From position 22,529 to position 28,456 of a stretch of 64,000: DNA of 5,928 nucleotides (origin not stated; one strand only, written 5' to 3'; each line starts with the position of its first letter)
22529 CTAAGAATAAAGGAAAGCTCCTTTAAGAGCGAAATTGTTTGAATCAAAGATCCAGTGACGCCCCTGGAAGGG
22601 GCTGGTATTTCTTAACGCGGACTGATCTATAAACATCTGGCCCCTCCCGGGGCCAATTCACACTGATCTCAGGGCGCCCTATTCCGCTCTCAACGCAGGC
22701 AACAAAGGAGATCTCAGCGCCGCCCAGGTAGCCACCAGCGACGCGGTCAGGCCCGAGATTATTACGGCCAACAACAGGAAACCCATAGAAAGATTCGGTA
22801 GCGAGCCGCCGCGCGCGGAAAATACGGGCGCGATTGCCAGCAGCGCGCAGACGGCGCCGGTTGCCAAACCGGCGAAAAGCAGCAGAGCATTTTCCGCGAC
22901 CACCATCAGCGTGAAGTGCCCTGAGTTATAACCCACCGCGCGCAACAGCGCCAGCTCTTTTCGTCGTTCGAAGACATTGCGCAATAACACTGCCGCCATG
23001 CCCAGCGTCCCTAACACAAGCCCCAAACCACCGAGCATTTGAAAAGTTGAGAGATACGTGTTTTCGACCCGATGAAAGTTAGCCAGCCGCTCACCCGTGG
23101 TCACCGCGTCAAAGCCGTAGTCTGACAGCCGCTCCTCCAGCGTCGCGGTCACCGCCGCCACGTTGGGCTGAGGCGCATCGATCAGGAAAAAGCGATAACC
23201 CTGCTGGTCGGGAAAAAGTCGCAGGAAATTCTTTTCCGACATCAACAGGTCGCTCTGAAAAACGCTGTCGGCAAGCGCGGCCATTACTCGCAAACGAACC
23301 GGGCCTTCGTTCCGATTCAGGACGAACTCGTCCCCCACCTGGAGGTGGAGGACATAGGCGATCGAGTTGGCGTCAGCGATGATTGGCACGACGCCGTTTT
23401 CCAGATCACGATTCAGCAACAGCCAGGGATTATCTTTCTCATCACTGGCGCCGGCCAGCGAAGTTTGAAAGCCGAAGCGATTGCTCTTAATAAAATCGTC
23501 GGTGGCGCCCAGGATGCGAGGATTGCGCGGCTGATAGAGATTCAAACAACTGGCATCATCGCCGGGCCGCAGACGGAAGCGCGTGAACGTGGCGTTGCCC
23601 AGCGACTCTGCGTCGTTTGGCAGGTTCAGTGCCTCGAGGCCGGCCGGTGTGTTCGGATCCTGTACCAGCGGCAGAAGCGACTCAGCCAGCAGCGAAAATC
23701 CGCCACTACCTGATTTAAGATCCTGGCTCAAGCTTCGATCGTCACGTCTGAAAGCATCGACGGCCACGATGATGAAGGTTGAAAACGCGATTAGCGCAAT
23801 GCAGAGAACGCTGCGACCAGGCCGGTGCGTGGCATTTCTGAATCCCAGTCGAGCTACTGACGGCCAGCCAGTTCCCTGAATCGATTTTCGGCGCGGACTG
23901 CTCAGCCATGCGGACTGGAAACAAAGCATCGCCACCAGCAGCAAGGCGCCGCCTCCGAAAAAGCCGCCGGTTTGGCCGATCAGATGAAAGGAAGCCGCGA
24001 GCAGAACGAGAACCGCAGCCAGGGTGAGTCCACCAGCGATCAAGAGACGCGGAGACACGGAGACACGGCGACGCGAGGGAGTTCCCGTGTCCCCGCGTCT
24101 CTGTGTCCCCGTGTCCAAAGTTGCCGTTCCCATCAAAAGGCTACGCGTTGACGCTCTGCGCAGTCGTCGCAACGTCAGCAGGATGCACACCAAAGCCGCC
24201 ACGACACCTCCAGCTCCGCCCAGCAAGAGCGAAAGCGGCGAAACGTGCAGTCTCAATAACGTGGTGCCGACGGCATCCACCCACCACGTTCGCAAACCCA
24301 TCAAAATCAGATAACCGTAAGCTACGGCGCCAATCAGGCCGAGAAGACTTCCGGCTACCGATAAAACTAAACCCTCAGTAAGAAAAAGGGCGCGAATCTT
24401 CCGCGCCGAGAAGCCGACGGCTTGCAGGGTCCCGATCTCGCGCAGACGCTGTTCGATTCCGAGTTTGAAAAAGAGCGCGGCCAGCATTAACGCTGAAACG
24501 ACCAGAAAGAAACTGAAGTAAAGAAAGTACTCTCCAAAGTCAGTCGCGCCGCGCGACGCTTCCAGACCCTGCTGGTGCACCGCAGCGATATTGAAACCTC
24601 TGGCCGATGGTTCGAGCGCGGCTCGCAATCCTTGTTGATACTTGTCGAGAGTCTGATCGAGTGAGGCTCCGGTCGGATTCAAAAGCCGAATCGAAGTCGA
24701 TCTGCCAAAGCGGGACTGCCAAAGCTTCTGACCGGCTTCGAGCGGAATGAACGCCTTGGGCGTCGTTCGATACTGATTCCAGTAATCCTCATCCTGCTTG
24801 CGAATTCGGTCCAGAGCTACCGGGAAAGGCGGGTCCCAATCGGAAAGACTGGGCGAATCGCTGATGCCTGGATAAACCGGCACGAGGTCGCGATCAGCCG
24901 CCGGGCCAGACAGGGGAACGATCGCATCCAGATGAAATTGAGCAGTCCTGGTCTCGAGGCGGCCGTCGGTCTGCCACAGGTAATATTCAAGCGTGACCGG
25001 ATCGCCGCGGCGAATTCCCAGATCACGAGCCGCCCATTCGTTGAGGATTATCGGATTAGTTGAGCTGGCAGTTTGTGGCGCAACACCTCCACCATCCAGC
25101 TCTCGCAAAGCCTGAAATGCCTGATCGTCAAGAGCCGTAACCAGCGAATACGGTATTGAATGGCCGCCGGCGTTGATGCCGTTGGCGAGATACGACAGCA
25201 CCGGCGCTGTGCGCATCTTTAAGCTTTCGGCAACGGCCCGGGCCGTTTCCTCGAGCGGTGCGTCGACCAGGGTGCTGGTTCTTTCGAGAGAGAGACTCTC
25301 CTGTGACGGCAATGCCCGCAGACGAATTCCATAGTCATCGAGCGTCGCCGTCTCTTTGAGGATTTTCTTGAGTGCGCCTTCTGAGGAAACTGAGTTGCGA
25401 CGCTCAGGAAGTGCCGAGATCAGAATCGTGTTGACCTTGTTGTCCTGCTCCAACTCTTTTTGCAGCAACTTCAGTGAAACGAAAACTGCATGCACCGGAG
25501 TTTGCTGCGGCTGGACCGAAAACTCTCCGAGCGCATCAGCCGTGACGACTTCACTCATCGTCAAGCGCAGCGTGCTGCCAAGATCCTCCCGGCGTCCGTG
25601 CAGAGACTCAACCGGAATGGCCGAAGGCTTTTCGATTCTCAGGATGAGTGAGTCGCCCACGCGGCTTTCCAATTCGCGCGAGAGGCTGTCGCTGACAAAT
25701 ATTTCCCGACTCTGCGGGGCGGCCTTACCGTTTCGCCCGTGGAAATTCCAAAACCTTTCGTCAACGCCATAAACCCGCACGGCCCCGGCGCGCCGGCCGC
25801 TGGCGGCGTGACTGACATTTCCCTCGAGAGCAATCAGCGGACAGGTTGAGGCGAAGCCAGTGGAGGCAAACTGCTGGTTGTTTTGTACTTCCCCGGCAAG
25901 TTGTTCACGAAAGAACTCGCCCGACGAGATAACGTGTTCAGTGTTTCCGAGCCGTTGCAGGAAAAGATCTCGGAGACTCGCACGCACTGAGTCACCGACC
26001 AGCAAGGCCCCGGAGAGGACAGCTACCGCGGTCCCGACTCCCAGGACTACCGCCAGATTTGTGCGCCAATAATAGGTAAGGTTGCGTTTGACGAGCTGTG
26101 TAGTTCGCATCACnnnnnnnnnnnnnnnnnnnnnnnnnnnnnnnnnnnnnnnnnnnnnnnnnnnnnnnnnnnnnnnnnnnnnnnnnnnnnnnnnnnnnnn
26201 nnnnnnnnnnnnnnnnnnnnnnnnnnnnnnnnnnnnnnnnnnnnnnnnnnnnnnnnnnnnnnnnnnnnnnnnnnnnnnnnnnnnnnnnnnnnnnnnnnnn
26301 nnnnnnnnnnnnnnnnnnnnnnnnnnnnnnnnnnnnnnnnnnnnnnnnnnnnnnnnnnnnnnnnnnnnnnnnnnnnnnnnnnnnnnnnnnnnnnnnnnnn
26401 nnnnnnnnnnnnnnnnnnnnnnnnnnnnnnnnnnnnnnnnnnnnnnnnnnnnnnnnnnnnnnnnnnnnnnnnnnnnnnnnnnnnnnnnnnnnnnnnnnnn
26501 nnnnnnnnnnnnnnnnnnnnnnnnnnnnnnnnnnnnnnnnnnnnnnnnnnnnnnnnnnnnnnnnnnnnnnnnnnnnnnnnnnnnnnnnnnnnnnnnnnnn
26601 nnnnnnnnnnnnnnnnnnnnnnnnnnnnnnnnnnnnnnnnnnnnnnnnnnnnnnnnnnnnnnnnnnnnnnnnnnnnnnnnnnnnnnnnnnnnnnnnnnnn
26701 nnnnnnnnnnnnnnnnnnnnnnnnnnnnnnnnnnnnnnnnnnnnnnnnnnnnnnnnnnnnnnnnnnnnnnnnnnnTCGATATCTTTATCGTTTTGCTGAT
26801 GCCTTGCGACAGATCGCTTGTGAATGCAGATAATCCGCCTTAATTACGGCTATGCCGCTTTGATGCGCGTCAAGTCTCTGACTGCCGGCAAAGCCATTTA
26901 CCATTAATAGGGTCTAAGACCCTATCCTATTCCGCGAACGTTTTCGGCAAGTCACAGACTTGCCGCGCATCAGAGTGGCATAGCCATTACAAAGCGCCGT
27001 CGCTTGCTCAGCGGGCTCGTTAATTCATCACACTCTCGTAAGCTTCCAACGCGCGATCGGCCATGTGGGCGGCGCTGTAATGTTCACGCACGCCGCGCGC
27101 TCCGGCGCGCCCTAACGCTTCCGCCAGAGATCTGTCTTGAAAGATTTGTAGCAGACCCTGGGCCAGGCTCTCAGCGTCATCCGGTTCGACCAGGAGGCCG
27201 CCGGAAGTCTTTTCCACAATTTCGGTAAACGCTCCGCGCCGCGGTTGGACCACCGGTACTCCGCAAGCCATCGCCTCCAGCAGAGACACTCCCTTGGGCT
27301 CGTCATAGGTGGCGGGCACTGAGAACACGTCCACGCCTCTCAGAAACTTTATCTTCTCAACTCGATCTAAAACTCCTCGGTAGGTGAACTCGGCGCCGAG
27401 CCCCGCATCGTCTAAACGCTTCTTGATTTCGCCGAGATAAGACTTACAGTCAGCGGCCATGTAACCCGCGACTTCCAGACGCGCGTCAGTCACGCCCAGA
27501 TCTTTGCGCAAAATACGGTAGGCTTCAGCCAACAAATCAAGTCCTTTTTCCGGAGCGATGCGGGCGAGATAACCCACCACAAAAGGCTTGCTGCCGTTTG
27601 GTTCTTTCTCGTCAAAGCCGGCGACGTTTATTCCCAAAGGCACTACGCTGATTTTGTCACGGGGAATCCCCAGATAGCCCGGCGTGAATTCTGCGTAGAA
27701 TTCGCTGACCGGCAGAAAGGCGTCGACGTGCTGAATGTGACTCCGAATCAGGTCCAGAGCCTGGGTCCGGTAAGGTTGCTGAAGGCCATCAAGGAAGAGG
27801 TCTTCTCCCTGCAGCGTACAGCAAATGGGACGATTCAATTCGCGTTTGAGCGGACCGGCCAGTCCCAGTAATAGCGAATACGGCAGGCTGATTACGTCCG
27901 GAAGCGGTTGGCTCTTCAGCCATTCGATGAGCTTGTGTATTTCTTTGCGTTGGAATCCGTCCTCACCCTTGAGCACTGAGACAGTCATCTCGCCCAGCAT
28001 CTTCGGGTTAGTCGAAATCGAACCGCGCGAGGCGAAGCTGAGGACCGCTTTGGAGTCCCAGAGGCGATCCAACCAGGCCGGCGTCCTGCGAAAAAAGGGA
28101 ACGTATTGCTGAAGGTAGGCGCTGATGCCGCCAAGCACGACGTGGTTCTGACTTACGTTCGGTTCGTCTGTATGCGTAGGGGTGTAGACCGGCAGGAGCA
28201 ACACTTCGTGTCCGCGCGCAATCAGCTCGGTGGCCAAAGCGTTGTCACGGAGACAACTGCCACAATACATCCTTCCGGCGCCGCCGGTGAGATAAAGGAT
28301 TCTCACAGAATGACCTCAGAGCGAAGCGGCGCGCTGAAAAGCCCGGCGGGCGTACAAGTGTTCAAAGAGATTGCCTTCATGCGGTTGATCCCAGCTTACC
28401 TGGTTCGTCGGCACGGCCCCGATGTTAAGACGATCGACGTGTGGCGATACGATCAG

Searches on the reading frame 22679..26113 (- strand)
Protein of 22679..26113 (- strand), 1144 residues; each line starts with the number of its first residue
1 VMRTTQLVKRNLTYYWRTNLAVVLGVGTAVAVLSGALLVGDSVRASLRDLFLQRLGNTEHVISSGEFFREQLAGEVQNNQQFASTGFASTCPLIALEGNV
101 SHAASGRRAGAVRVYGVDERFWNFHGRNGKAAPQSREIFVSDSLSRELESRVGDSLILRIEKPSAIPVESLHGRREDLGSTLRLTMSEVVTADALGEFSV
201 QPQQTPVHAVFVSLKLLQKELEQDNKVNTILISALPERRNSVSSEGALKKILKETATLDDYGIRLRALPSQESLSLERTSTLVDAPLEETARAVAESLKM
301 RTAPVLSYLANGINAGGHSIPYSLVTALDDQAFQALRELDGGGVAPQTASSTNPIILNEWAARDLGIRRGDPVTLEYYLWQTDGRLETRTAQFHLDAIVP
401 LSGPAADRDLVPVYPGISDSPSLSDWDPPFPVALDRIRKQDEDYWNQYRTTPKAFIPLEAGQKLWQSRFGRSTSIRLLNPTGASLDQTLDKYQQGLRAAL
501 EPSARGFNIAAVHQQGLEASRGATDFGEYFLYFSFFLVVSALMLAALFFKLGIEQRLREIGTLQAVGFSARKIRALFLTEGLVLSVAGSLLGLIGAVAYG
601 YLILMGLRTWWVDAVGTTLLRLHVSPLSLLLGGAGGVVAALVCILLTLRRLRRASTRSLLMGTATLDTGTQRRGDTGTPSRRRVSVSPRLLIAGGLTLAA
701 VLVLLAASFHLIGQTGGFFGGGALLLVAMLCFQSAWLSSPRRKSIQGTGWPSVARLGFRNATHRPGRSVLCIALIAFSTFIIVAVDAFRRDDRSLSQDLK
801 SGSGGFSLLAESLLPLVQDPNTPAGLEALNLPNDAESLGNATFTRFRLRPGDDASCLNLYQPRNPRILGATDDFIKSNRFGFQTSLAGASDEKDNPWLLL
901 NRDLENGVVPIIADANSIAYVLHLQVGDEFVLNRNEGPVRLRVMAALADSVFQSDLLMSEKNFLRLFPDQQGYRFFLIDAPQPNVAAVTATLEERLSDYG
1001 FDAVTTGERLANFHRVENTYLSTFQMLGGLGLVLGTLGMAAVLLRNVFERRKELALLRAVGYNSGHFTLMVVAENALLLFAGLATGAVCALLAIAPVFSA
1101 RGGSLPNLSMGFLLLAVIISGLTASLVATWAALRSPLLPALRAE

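Call 62: search_protein_families(library=pfam, proteins=[window:22679-26113:-], max_evalue=0.00001)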
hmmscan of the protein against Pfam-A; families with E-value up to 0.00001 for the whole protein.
window:22679-26113:- (1144 aa): 1 family
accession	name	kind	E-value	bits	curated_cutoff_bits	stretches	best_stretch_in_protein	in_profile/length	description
PF02687.27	FtsX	-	5.7e-25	88.1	25.5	2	533-655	3-119/120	FtsX-like permease C-terminal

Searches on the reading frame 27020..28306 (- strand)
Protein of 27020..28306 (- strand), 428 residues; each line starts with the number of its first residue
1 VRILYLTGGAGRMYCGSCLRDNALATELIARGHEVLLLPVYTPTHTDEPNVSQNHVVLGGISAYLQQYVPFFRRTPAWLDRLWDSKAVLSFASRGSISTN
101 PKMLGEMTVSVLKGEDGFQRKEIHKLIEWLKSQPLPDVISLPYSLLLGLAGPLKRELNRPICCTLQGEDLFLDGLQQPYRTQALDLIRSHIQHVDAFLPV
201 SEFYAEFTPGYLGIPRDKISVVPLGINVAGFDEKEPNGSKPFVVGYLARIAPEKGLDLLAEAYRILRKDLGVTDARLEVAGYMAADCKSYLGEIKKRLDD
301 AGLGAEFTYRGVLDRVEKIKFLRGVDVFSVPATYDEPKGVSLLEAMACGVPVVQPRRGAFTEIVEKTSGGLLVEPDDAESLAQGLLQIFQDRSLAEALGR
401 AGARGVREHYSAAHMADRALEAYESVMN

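Call 62: search_protein_families(library=pfam, proteins=[window:27020-28306:-], max_evalue=0.00001)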
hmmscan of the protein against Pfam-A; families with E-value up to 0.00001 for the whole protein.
window:27020-28306:- (428 aa): 5 families
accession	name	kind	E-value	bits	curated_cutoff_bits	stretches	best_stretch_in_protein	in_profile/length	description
PF00534.26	Glycos_transf_1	-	3.2e-29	102.1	26.4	1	233-403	7-170/172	Glycosyl transferases group 1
PF13692.12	Glyco_trans_1_4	-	7.5e-23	81.8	27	1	242-391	2-142/142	Glycosyl transferases group 1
PF13439.12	Glyco_transf_4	-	5.6e-14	53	28.5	1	123-228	61-168/170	Glycosyltransferase Family 4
PF13579.12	Glyco_trans_4_4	-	3.1e-11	44.3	29.7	1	23-225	9-158/158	Glycosyl transferase 4-like domain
PF13524.12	Glyco_trans_1_2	-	8.7e-06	26.2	25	0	342-420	67-143/144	Glycosyl transferase-like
